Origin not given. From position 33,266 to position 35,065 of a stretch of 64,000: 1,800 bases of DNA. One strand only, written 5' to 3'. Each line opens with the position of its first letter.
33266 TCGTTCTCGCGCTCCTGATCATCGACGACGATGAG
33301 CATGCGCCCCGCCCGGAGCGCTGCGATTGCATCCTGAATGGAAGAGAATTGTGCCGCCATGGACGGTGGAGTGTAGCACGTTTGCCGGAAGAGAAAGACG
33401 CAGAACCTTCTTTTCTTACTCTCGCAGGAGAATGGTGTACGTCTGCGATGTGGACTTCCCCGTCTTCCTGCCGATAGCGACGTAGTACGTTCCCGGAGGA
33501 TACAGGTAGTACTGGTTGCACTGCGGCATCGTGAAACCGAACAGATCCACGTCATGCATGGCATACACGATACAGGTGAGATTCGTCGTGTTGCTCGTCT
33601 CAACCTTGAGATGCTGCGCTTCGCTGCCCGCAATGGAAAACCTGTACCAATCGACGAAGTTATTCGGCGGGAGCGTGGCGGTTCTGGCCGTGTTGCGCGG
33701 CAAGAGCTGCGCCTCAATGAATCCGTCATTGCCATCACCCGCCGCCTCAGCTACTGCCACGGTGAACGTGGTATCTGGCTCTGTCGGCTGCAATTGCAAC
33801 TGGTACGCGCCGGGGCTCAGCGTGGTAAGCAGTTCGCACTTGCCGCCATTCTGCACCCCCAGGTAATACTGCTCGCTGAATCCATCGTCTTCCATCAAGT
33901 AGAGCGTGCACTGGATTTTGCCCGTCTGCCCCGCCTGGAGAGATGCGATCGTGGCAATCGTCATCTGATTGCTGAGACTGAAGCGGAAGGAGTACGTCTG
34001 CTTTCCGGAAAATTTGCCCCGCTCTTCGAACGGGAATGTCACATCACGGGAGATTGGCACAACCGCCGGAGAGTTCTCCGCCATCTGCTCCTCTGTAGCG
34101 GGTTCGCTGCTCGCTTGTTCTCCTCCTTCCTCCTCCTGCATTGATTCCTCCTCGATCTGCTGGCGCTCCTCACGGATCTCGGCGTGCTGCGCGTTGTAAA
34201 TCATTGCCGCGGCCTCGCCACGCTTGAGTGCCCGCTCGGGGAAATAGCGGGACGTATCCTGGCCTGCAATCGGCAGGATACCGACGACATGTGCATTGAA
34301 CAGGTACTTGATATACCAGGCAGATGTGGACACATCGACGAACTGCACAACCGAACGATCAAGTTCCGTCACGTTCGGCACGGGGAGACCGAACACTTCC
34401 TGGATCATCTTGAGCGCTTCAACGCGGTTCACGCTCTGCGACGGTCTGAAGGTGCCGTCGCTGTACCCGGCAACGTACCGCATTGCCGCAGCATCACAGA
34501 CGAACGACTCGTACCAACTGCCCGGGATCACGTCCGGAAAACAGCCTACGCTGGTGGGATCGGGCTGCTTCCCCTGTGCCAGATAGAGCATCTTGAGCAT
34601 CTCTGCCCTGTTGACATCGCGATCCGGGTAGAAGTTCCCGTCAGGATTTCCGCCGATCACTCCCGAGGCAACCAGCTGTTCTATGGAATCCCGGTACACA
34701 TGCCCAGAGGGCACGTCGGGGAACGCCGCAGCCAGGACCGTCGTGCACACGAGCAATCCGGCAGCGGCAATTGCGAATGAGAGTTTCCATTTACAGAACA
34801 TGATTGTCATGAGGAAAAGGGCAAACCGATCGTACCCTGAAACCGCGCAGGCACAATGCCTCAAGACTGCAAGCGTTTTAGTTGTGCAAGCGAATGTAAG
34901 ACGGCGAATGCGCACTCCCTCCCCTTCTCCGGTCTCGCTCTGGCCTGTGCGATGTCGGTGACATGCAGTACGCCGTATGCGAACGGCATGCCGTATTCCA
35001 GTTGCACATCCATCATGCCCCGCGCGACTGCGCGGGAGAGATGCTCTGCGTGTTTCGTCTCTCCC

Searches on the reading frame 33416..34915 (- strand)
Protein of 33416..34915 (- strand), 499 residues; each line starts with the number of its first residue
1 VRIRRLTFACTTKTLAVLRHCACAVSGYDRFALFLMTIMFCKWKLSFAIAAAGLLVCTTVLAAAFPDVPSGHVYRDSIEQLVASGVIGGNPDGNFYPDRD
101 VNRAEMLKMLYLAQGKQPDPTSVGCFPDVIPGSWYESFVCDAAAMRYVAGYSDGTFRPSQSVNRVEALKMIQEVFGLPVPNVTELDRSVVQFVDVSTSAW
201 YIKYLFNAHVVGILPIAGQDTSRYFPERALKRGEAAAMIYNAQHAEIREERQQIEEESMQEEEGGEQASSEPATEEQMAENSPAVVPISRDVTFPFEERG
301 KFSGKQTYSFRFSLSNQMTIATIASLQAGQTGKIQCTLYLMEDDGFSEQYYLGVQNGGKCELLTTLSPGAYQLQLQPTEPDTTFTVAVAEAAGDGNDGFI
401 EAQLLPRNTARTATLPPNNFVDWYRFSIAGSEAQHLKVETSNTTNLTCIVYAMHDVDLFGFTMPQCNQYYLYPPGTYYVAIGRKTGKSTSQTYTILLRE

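Call 30: search_protein_families(library=pfam, proteins=[window:33416-34915:-], max_evalue=0.001)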
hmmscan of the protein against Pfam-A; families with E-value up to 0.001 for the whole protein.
window:33416-34915:- (499 aa): 1 family
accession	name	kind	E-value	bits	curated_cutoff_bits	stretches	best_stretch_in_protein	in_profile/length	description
PF00395.25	SLH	-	1.5e-22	79.7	20.8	2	65-106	2-43/44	S-layer homology domain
